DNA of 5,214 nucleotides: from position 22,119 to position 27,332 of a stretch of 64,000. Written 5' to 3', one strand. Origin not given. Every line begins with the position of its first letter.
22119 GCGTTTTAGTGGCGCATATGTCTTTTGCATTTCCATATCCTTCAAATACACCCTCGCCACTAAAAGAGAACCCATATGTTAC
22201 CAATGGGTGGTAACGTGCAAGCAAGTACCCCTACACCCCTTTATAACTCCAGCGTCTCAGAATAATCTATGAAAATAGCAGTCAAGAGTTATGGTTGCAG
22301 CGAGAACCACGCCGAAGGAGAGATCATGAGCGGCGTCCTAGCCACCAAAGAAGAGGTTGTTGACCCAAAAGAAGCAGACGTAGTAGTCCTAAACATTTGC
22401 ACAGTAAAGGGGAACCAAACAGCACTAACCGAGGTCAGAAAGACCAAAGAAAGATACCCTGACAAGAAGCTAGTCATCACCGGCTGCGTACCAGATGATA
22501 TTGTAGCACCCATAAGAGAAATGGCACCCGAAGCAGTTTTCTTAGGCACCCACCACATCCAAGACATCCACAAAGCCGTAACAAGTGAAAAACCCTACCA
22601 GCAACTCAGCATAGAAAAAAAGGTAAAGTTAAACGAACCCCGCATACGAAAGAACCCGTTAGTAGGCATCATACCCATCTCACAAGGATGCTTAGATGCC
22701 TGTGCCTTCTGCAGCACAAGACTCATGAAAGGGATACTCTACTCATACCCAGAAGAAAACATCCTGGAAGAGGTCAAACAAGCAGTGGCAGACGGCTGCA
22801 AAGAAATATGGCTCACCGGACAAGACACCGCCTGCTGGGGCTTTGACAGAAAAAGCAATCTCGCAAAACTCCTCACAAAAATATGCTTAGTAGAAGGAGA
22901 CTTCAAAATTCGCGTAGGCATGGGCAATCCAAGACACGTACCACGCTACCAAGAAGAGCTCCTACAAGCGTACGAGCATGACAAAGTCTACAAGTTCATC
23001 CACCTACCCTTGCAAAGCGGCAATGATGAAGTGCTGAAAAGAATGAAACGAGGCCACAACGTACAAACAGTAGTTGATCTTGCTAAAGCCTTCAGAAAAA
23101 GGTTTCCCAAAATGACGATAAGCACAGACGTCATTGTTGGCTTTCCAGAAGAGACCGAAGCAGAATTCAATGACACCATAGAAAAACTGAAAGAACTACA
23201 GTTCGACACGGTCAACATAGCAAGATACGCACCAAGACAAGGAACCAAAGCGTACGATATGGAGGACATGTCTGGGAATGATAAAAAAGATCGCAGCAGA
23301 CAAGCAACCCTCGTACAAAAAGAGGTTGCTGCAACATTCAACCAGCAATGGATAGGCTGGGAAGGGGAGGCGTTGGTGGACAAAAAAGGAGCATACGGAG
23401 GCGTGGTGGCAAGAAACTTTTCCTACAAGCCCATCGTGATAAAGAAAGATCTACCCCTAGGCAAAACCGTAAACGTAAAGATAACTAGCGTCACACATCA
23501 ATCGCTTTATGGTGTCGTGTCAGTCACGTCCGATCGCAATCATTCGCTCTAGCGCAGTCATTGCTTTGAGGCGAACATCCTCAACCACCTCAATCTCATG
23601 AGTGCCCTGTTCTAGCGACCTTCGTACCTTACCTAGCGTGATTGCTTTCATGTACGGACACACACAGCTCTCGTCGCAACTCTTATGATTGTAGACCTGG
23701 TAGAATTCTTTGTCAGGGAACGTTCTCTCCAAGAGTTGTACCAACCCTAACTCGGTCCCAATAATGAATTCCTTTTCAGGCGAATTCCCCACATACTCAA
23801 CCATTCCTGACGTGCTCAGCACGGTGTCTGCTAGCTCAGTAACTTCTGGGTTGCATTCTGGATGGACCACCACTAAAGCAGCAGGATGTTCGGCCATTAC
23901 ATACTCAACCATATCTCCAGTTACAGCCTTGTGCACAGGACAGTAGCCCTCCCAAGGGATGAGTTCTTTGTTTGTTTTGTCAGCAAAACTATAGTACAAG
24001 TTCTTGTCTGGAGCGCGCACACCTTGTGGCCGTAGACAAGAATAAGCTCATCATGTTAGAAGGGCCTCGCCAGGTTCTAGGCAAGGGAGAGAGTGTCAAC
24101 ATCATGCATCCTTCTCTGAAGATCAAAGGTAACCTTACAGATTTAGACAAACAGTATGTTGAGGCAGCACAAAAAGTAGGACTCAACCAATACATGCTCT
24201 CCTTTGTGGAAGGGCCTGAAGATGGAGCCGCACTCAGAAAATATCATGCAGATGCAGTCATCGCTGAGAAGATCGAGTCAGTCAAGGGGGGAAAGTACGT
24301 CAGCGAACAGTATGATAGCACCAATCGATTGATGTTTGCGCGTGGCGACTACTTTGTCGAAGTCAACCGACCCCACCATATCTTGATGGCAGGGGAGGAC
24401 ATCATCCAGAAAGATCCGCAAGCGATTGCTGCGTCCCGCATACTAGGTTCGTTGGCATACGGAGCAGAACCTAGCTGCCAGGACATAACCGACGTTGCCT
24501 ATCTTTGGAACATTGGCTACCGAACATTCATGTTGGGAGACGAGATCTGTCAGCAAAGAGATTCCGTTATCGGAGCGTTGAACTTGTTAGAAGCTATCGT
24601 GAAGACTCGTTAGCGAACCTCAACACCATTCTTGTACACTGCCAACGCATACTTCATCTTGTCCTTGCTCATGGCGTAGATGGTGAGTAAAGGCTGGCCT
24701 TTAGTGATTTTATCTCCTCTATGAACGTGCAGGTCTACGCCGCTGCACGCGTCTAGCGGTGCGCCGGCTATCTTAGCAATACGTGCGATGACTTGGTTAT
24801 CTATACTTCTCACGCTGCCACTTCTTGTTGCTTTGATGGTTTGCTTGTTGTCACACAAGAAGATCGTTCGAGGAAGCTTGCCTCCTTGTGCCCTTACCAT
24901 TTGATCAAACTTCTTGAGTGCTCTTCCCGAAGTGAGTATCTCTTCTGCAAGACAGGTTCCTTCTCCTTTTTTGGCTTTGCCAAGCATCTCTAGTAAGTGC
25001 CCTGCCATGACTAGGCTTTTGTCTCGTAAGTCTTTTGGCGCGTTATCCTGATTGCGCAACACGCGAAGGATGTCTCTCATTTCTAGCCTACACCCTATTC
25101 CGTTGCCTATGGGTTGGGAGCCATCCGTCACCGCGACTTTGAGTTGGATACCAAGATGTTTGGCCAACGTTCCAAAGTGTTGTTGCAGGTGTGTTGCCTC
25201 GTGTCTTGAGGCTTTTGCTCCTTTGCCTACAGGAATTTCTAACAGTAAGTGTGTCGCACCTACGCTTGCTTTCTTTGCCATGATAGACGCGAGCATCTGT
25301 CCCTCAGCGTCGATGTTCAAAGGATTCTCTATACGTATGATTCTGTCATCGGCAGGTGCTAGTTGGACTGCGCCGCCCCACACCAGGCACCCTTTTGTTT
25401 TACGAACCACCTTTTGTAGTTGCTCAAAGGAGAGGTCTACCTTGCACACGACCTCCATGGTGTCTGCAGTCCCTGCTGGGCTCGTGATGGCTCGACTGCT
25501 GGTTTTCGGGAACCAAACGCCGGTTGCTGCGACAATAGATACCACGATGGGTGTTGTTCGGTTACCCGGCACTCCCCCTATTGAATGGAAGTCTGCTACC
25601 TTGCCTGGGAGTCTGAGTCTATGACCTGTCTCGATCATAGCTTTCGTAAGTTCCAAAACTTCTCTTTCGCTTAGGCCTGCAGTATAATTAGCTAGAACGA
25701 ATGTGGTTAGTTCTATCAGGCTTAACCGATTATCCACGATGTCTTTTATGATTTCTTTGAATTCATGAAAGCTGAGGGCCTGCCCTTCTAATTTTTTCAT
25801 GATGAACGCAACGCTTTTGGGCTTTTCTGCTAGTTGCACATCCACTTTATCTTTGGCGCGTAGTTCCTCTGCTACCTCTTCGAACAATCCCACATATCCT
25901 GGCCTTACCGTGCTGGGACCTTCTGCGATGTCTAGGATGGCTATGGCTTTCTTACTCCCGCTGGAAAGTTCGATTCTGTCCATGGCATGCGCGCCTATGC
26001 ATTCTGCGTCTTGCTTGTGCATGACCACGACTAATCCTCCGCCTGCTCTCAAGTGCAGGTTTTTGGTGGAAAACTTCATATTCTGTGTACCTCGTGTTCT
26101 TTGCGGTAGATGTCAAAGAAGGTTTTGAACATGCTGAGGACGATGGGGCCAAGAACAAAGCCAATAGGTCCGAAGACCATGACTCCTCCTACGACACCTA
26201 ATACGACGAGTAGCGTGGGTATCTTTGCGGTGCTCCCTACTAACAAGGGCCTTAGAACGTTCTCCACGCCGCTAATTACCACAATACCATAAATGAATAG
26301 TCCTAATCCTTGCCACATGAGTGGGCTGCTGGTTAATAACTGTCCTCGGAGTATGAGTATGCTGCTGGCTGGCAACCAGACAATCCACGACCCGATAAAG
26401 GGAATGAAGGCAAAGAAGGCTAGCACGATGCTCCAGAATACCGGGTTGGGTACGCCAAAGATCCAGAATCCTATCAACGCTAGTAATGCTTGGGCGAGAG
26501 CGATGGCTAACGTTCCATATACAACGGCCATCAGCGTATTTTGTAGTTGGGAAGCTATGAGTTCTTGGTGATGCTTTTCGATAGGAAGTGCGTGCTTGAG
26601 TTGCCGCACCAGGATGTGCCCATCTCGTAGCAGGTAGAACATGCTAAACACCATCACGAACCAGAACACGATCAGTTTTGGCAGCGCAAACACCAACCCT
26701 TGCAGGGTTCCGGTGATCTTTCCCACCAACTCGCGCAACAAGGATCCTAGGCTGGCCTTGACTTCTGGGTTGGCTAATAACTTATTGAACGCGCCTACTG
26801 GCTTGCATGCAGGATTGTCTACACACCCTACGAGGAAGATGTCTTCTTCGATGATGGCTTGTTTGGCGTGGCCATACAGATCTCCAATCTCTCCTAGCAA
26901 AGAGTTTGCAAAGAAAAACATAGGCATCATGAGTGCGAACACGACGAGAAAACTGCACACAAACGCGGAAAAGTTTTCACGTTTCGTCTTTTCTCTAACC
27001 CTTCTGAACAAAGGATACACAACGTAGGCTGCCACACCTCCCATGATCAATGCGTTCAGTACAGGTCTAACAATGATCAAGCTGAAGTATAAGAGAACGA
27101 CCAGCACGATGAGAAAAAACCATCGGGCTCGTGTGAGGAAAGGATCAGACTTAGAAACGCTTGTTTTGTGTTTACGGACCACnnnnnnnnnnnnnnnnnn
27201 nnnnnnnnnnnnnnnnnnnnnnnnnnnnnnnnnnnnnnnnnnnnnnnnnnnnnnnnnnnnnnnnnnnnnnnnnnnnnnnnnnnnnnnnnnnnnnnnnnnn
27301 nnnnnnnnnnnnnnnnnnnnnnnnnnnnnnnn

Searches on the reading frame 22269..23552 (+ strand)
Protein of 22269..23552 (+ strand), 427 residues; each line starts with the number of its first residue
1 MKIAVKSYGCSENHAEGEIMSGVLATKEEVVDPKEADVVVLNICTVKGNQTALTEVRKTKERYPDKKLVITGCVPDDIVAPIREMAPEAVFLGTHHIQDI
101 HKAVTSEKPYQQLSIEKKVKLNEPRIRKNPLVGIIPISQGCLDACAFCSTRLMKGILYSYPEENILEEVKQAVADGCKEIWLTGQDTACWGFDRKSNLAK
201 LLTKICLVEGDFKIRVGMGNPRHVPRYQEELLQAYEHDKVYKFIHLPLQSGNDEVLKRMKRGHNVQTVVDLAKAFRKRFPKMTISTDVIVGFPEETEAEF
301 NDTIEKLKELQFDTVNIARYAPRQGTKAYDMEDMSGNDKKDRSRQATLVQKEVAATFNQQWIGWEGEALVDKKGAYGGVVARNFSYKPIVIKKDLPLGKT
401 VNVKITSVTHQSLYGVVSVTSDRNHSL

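Call 9: search_protein_families(library=pfam, proteins=[window:22269-23552:+], max_evalue=0.001)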
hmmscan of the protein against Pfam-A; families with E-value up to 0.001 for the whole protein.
window:22269-23552:+ (427 aa): 3 families
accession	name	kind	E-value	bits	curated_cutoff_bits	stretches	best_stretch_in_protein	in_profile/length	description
PF04055.27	Radical_SAM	-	4.1e-26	92.6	29.5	1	135-307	1-166/166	Radical SAM superfamily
PF00919.26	UPF0004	-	1.8e-15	57.2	27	1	2-89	1-94/98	Uncharacterized protein family UPF0004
PF01938.26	TRAM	-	1.8e-07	31.3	21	1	367-417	9-60/61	TRAM domain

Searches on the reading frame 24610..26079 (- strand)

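Call 9: search_protein_families(library=pfam, proteins=[window:24610-26079:-], max_evalue=0.001)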
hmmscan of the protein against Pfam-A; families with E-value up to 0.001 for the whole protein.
window:24610-26079:- (489 aa): 3 families
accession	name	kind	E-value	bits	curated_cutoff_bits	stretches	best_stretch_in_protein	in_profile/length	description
PF02885.22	Glycos_trans_3N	-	2e-10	40.7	26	1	92-152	3-63/63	Glycosyl transferase family, helical bundle domain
PF07831.19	PYNP_C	-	2.8e-10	40.2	27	1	423-487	2-73/75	Pyrimidine nucleoside phosphorylase C-terminal domain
PF00591.27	Glycos_transf_3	-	1.5e-09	38.3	27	1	160-388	3-253/253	Glycosyl transferase family, a/b domain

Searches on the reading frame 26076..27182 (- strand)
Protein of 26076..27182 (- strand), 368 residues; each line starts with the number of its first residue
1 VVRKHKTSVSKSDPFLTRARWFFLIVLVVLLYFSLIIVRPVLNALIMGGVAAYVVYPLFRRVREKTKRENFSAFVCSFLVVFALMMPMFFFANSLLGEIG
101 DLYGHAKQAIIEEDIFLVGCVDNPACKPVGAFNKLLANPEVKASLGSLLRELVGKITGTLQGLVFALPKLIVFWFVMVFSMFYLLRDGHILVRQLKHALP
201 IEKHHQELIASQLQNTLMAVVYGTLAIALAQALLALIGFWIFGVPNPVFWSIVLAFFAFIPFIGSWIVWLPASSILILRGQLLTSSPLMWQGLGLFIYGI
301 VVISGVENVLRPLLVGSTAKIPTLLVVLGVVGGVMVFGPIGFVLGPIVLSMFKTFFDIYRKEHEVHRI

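Call 9: search_protein_families(library=pfam, proteins=[window:26076-27182:-], max_evalue=0.001)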
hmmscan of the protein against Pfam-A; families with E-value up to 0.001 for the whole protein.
window:26076-27182:- (368 aa): 1 family
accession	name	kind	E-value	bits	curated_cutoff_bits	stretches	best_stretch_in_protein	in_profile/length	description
PF01594.21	AI-2E_transport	-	1.8e-47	162.6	34.3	1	21-359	2-326/327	AI-2E family transporter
